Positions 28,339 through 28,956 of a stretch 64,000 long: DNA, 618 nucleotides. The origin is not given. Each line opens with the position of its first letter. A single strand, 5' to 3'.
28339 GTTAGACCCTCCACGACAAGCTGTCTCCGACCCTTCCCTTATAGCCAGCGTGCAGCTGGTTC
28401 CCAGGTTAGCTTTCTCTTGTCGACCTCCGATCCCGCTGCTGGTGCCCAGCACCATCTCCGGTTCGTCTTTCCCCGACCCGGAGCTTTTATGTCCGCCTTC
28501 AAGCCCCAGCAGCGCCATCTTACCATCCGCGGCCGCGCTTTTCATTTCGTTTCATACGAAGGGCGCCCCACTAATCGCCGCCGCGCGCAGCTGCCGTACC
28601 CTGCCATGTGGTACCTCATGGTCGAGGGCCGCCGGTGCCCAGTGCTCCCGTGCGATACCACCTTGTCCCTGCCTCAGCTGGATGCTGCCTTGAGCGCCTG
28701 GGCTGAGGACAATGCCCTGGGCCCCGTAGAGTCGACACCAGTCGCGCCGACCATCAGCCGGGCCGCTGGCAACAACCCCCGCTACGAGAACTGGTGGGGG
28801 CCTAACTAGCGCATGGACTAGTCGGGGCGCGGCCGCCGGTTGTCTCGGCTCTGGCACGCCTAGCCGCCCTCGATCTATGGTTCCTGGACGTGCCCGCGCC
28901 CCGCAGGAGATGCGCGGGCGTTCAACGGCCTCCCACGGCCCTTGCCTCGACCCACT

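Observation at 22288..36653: Three diverged paralogues of an unrecognised roughly 105-aa cassette protein family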

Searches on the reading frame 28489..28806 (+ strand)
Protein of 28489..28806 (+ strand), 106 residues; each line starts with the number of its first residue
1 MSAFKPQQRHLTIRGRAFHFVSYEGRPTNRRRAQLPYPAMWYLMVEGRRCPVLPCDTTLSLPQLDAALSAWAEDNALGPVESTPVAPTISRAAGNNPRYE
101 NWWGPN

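Call 6: search_protein_families(library=pfam, proteins=[window:28489-28806:+], max_evalue=10)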
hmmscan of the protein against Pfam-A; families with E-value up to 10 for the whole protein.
window:28489-28806:+ (106 aa): 0 families

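Call 7: search_protein_families(library=ncbifam, proteins=[window:28489-28806:+], max_evalue=10)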
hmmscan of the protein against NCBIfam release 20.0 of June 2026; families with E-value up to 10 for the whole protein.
window:28489-28806:+ (106 aa): 0 families

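Call 30: predict_structure(alignment_id=A2)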
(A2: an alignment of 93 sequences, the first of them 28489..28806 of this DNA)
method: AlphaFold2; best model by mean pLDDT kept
length: 106 residues; sequences in the alignment: 93
mean_pLDDT: 69.6   pTM: 0.60
mean pLDDT of the five models: 69.6, 69.5, 69.5, 69.4, 67.5
residues with pLDDT >= 90: 21; 70-90: 39; 50-70: 16; < 50: 30
segments of 3 or more residues with pLDDT < 50: 79-106
pLDDT, mean of each block of 10 residues (from residue 1): 74 90 70 69 86 85 91 74 39 35 38
secondary structure, 60 per line:
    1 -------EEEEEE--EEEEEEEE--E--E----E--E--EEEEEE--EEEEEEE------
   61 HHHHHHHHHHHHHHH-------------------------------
elements in order: E8-13 E16-23 E40-45 E48-54 H61-75
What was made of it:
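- Residues 79-106 have pLDDT below 50 (call 30).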

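Call 33: find_related_loci(query=A2, collection=genome_contigs, flank=6000)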
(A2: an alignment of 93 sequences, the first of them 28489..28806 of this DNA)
Query A2 (106 aa) in genome_contigs; peptide patterns used: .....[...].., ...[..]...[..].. (x = any residue, [..] = any of these).
199 stretches matched a pattern; 194 encode a relative of the query (tblastn E <= 1e-3); the best 80 are kept; 80 distinct loci.
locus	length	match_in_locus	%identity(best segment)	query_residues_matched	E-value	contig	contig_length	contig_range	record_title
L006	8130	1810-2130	67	1-106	8e-45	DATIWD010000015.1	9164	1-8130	MAG TPA_asm: Gemmatimonadales bacterium isolate SMAG_U15214 k141_1776817, whole genome shotgun sequence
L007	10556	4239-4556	65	1-106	7e-40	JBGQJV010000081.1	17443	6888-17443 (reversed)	MAG: Gemmatimonadota bacterium isolate OBJ2_061818_070_14 k141_512544_length_17443_cov_24.6161, whole genome shotgun seq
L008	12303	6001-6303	68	1-106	1e-39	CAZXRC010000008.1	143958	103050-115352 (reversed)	MAG TPA_asm: uncultured Gemmatimonadaceae bacterium isolate SRP237561_co1_380 genome assembly, contig: NODE_122_length_1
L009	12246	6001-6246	73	1-82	1e-37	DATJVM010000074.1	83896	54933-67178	MAG TPA_asm: Gemmatimonadales bacterium isolate SMAG_U15073 k141_3962427, whole genome shotgun sequence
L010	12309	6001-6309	61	3-106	1e-36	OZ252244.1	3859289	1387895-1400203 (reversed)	MAG: Gemmatimonadales bacterium isolate 778196b6-71c8-4481-9959-de3bde75d7a7 genome assembly, chromosome: 1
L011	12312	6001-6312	60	1-105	3e-36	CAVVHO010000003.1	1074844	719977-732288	MAG: uncultured Gemmatimonadales bacterium isolate MFD02242.bin.1.342 genome assembly, contig: contig_327, whole genome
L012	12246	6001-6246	68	1-82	4e-36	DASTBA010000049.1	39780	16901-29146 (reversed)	MAG TPA_asm: Gemmatimonadales bacterium isolate SMAG_U752 k141_1869606, whole genome shotgun sequence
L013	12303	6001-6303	63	1-106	3e-36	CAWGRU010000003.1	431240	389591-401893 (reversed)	MAG: uncultured Gemmatimonadales bacterium isolate MFD05942.bin.1.100 genome assembly, contig: contig_13794, whole genom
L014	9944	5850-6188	50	1-106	2e-35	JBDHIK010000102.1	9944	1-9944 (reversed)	MAG: Gemmatimonadota bacterium isolate BHB10-2_Bin_277 BHB10-2_Bin_277_scaffold_44869, whole genome shotgun sequence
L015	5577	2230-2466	72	3-81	5e-35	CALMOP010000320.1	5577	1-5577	MAG TPA_asm: uncultured Gemmatimonadetes bacterium isolate ERR2868530_bin.22_CONCOCT_v1.1_MAG genome assembly, contig: E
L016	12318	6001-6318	58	1-106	4e-34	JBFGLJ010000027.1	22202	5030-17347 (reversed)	MAG: Gemmatimonadales bacterium isolate Mix_sand03.2021.01.D.80 k141_2896720_length_22202_cov_12.9498, whole genome shot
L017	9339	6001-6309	55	1-104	7e-33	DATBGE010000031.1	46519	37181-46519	MAG TPA_asm: Gemmatimonadales bacterium isolate SMAG_U3829 k141_5599454, whole genome shotgun sequence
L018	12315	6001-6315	58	1-106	6e-33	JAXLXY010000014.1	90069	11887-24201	MAG: Gemmatimonadales bacterium isolate STL-GEM4 C1.156.fa-14, whole genome shotgun sequence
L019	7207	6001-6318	55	1-106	2e-32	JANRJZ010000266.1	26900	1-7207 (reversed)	MAG: Gemmatimonadota bacterium isolate bins.22 k141_3708029, whole genome shotgun sequence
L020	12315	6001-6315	56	1-106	1e-32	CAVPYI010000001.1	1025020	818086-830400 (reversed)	MAG: uncultured Gemmatimonadales bacterium isolate MFD09964.bin.2.64 genome assembly, contig: contig_13830, whole genome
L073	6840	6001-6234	50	1-78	9e-21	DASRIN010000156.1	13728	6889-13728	MAG TPA_asm: Gemmatimonadales bacterium isolate SMAG_U10111 k141_2672590, whole genome shotgun sequence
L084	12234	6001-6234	50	1-78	1e-19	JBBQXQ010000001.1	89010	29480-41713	MAG: Gemmatimonadales bacterium isolate Co_metawrap_2123 Cmw_2123_k141_18225974_length_89010_cov_9.9996, whole genome sh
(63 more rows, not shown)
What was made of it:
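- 194 genomic loci; 79 of the 80 kept are Gemmatimonadota (call 33).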

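Call 34: fold_search(model_id=the predicted structure, library=pdb)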
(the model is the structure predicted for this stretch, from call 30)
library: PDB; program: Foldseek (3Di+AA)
matches with E <= 10: 233; with E <= 0.001: 0
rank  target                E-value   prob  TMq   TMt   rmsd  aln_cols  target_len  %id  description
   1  4awd_A                1.2e+00  0.10  0.23  0.10   9.8        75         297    9  Crystal structure of the beta-porphyranase BpGH16B (BACPLE_01689) from the human gut bacterium Bacteroides plebeius (released 2012-07-25)
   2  7s9y                  1.3e+00  0.38  0.33  0.05   6.3        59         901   15  Helicobacter Hepaticus CcsBA Open Conformation (released 2021-12-22)
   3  5mu3_D                1.6e+00  0.12  0.24  0.15  12.4        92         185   12  Crystal structure of Ctf19-Mcm21 kinetochore assembly bound with Ctf19-Mcm21 binding motif of central kinetochore subu (released 2017-11-01)
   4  3cfi_J                1.7e+00  0.23  0.30  0.37   5.1        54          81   11  Nanobody-aided structure determination of the EPSI:EPSJ pseudopilin heterdimer from Vibrio Vulnificus (released 2009-01-13)
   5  7yfz_h                1.7e+00  0.15  0.27  0.27   8.0        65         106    9  Cyanophage Pam3 baseplate proteins (released 2023-01-18)
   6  8vl4_MODEL_1_A        1.7e+00  0.14  0.25  0.26   6.3        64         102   12  Solution NMR Structure of de novo design protein 312 parent (released 2024-08-07)
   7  2idj_B                1.7e+00  0.06  0.16  0.06  13.4        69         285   12  Crystal Structure of Rat Glycine N-Methyltransferase Apoprotein, Monoclinic Form (released 2006-12-19)
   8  1r8y_C                1.7e+00  0.03  0.15  0.06  13.2        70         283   16  Crystal Structure of Mouse Glycine N-Methyltransferase (Monoclinic Form) (released 2004-09-21)
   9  1yti_A                1.9e+00  0.08  0.16  0.17   8.1        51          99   10  SIV PROTEASE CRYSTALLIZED WITH PEPTIDE PRODUCT (released 1997-03-12)
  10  5mu3_A                2.2e+00  0.09  0.23  0.15  12.5        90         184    8  Crystal structure of Ctf19-Mcm21 kinetochore assembly bound with Ctf19-Mcm21 binding motif of central kinetochore subu (released 2017-11-01)
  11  4id2_A                2.2e+00  0.08  0.21  0.17   8.3        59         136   17  Crystal structure of a DUF4738 family protein (BACOVA_05496) from Bacteroides ovatus ATCC 8483 at 2.15 A resolution (released 2013-02-13)
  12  3d3n_B                2.3e+00  0.14  0.20  0.09   3.9        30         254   20  Crystal structure of lipase/esterase (lp_2923) from Lactobacillus plantarum. Northeast Structural Genomics Consortium  (released 2008-06-10)
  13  3qz4_A                2.3e+00  0.08  0.22  0.10   6.2        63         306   13  Crystal structure of an Endo-1,4-beta-xylanase D (BT_3675) from Bacteroides thetaiotaomicron VPI-5482 at 1.74 A resolu (released 2011-04-06)
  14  7vba_N                2.3e+00  0.03  0.18  0.14  32.3       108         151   13  Structure of the pre state human RNA Polymerase I Elongation Complex (released 2022-02-16)
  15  9tqc_H                2.3e+00  0.02  0.16  0.05  20.8       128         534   12  L. pneumophila 3-methylcrotonyl-CoA carboxylase holoenzyme A3B6 (released 2026-02-18)
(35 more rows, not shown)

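Call 36: search_protein_representatives(alignment_id=A2)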
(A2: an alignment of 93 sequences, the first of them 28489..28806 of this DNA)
Query: 93 sequences, 105 profile positions. Proteins with E-value up to 0.001 (for the whole library): 105; up to 1e-10: 80; up to 1e-30: 7. The best 105 are listed.
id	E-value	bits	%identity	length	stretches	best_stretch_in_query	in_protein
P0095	1.3e-41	157.0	-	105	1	1-104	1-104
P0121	2.7e-35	136.7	-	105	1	1-105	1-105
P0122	3.9e-35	136.2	-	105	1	1-104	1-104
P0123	1.5e-33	131.1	-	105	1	1-104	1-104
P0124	3.9e-33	129.8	-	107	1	1-86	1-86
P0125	7.1e-32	125.7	-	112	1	1-105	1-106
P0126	2.1e-31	124.2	-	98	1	1-91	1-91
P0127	1.8e-30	121.2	-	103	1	1-105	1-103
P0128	6.2e-30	119.5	-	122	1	1-85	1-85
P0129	2.4e-29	117.6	-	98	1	1-90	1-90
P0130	3.7e-28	113.8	-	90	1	1-78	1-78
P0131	3.9e-28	113.7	-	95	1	1-88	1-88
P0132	4.9e-28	113.4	-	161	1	1-84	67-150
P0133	2.7e-27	111.0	-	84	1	1-83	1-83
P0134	2.0e-26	108.2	-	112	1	1-84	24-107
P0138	1.9e-25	105.1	-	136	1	1-61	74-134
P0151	1.1e-21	92.9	-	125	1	1-82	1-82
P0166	1.2e-19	86.4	-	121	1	1-79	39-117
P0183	2.1e-16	76.0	-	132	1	1-88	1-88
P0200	6.0e-10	55.2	-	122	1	3-93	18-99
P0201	6.1e-10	55.2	-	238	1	1-44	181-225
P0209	1.2e-08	51.1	-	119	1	17-76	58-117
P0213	2.1e-07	47.0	-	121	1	29-87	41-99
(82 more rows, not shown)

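Call 37: search_protein_families(library=pfam, proteins=[P0201, P0132, P0138, P0183, P0200, P0128, P0151, P0213, P0209, P0166], max_evalue=0.01)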
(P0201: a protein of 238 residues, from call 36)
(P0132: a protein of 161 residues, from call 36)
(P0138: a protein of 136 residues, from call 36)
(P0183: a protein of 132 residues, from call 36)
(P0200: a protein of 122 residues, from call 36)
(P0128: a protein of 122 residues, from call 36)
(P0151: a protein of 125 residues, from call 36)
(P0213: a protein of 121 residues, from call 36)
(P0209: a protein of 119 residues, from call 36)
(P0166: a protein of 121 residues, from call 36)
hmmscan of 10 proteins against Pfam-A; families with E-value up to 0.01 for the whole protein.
P0201 (238 aa): 0 families

P0132 (161 aa): 0 families

P0138 (136 aa): 0 families

P0183 (132 aa): 0 families

P0200 (122 aa): 0 families

P0128 (122 aa): 0 families

P0151 (125 aa): 0 families

P0213 (121 aa): 0 families

P0209 (119 aa): 0 families

P0166 (121 aa): 0 families

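Call 48: search_protein_families(library=pfam, proteins=[L073:5007-5639:+, L073:6268-6753:+, L084:6772-7296:+, L084:7187-7816:+], max_evalue=0.01)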
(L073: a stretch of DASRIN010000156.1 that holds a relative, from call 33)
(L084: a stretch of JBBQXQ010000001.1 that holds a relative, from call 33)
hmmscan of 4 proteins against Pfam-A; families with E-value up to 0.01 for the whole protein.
L073:5007-5639:+ (211 aa): 1 family
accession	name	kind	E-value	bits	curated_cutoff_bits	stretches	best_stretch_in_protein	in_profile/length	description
PF14014.11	DUF4230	-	1e-24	87.8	27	1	56-197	1-146/148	Protein of unknown function (DUF4230)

L073:6268-6753:+ (162 aa): 1 family
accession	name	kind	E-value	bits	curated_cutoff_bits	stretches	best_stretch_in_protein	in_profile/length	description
PF02308.21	MgtC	-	1e-30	107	31.4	1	20-140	2-119/121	MgtC family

L084:6772-7296:+ (175 aa): 0 families

L084:7187-7816:+ (210 aa): 3 families
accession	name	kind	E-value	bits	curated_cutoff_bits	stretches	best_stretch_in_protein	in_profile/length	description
PF04978.18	MST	-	4.6e-08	34.1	27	1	46-188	2-149/149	Mycothiol-S-transferase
PF12867.12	DinB_2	-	7.8e-07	30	24.8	1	50-179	2-128/128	DinB superfamily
PF20295.4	MC8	-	0.0071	16.9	25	0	154-184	11-41/48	ABC-three component (ABC-3C) system Middle Component 8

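Call 69: search_protein_families(library=padloc, proteins=[window:28489-28806:+], max_evalue=1)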
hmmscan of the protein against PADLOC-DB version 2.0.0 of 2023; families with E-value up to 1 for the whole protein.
window:28489-28806:+ (106 aa): 0 families

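Call 70: search_protein_families(library=phrogs, proteins=[window:28489-28806:+], max_evalue=1)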
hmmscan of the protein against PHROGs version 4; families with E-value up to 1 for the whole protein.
window:28489-28806:+ (106 aa): 0 families

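Call 89: search_dna_similar(query=window:28489-28806:+, collection=plasmids, mode=protein, max_evalue=0.001, max_rows=10)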
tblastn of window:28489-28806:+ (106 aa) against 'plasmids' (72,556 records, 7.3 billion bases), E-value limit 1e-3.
No match.

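Call 90: search_dna_similar(query=window:28489-28806:+, collection=phages, mode=protein, max_evalue=0.001, max_rows=10)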
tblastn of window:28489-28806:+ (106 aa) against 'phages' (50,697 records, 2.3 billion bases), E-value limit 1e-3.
No match.
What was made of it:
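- No plasmid or phage homologue (calls 89, 90).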

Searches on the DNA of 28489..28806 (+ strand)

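Call 85: build_rna_model(alignment_id=A10, structure=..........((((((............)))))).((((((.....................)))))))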
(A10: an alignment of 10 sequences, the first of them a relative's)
Model R2 built from alignment A10 (10 sequences, 68 columns); structure: as given.
model positions 52; base pairs 12; branch points 1; effective number of sequences 10; information 0.945 bits per position. Calibrated on 0.2 Mb of random sequence (short: E-values are rough).
structure used (alignment columns):
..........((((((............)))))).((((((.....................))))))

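Call 86: search_with_rna_model(model_id=R2, sources=[window, L003, L004, L006, L007, L008, L009, L011, L012, L013, L014, L015, L016, L017, L018, L019, L020, L021, L022, L023, L024, L025, L026, L027, L028, L029, L030, L031, L032, L033, L034, L035, L036, L037, L038, L039, L040, L041, L042, L043, L044, L045, L046, L047, L048, L049, L050, L051, L052, L053, L054, L055, L056, L057, L058, L059, L060, L061, L062, L063, L064, L065, L066, L067, L068, L069, L070, L071, L073, L074, L075, L076, L077, L078, L079, L080, L081, L082, L083, L084, L085], max_evalue=1, make_alignment=true)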
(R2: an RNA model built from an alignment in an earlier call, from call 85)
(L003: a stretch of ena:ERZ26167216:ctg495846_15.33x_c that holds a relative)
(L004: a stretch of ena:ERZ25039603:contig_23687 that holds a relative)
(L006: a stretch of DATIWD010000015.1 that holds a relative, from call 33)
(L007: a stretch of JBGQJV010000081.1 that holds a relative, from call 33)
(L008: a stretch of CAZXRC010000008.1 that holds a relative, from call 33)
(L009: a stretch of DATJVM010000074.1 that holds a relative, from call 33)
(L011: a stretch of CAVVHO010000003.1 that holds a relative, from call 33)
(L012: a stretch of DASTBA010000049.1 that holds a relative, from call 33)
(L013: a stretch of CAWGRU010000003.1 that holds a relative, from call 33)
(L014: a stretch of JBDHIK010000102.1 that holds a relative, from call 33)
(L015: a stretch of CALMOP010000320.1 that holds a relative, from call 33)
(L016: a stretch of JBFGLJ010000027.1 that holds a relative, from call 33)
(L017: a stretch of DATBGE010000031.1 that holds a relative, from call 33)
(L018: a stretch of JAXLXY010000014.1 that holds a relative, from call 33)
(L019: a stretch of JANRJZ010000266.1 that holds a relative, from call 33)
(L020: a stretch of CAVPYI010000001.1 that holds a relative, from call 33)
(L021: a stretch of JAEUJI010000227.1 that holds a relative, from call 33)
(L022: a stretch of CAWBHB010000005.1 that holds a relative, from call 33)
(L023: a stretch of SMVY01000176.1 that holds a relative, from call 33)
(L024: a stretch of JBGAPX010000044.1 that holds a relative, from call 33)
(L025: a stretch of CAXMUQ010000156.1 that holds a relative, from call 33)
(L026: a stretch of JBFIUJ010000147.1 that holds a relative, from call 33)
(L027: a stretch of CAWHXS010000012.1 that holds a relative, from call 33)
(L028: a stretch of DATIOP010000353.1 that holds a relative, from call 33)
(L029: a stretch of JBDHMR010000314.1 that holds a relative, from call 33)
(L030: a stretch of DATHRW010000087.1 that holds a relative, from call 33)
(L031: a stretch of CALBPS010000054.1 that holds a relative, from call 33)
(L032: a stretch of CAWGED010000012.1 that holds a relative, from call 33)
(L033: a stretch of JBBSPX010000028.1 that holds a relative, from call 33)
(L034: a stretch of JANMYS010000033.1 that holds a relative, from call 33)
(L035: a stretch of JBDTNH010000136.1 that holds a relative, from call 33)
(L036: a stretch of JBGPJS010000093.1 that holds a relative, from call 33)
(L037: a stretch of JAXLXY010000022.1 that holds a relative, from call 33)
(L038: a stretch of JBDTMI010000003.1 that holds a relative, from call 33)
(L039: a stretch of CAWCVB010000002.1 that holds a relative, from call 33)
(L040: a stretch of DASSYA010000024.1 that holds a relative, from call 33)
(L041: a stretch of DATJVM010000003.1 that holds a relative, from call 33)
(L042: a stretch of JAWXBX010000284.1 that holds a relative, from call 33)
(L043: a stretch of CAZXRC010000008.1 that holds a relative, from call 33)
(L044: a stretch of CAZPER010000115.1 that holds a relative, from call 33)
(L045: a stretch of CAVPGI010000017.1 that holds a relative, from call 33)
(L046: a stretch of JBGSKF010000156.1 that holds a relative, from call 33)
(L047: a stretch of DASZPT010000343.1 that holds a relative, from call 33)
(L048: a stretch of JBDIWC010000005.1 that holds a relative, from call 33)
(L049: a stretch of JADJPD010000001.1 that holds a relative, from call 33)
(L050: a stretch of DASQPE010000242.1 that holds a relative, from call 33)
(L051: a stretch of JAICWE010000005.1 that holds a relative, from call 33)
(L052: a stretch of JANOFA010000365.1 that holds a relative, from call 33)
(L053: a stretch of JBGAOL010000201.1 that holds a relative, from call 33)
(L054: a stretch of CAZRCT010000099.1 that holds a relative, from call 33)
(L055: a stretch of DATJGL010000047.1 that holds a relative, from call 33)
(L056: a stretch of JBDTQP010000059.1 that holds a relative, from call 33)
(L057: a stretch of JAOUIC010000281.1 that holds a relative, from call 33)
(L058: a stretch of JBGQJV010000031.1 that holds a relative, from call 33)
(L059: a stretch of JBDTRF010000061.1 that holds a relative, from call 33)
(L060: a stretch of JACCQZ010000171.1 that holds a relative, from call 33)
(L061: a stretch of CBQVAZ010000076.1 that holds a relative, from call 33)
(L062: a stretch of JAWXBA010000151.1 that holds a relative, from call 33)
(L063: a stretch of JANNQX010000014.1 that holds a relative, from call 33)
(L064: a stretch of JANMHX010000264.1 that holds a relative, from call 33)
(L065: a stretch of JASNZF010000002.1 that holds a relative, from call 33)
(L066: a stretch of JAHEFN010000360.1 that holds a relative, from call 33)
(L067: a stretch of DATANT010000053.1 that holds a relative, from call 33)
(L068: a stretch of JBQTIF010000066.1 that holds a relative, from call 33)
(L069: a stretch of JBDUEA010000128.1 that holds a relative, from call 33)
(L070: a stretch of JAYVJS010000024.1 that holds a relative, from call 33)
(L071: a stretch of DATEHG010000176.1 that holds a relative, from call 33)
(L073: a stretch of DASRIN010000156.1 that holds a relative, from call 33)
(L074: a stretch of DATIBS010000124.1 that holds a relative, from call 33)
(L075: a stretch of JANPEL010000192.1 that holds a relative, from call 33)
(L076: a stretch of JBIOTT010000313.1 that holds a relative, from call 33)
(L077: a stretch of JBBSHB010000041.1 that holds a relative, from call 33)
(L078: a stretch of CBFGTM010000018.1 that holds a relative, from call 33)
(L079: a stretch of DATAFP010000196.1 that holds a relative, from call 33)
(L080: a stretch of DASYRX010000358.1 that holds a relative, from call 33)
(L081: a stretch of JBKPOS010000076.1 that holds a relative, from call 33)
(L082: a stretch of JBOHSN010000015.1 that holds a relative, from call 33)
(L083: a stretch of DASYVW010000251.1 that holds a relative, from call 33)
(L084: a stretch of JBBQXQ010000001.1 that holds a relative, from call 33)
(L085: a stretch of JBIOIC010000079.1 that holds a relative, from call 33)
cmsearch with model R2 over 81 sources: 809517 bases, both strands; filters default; matches with E-value up to 1: 23.
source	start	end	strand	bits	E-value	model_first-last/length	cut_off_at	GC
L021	5943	5994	+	60.2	1.7e-07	1-52/52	no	0.73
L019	5943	5994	+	60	1.9e-07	1-52/52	no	0.75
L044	376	427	+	59.5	2.3e-07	1-52/52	no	0.77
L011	5940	5995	+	59.3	2.5e-07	1-52/52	no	0.71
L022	1816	1869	+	54.9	1.4e-06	1-52/52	no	0.61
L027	5941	5994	+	54.9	1.4e-06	1-52/52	no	0.61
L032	5941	5994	+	54.9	1.4e-06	1-52/52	no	0.61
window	36279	36330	+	50.1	9.3e-06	1-52/52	no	0.77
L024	1164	1217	+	49.9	1e-05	1-52/52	no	0.78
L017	5939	5994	+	49.1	1.4e-05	1-52/52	no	0.66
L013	5951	5995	+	48.5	1.7e-05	1-52/52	no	0.71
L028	861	914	+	48.2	2e-05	1-52/52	no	0.61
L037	3570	3623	+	44.7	7.7e-05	1-52/52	no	0.7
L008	5951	5995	+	44.3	9.1e-05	1-52/52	no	0.78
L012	5940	5995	+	42.8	0.00016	1-52/52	no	0.75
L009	5951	5995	+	32.9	0.0082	1-52/52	no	0.62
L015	686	732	+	31.6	0.014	1-52/52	no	0.64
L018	5943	5990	+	31.2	0.016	1-52/52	no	0.73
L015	2169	2221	+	28.3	0.05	1-52/52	no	0.7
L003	5950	5995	+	27.8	0.059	1-52/52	no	0.7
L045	3859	3894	+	22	0.59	1-52/52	no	0.67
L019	1251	1301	+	21.2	0.83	1-52/52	no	0.78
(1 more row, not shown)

Alignment A11: 23 matches aligned to the model, 89 columns, each read 5' to 3' on its own strand. Consensus structure (alignment columns), stored with it:
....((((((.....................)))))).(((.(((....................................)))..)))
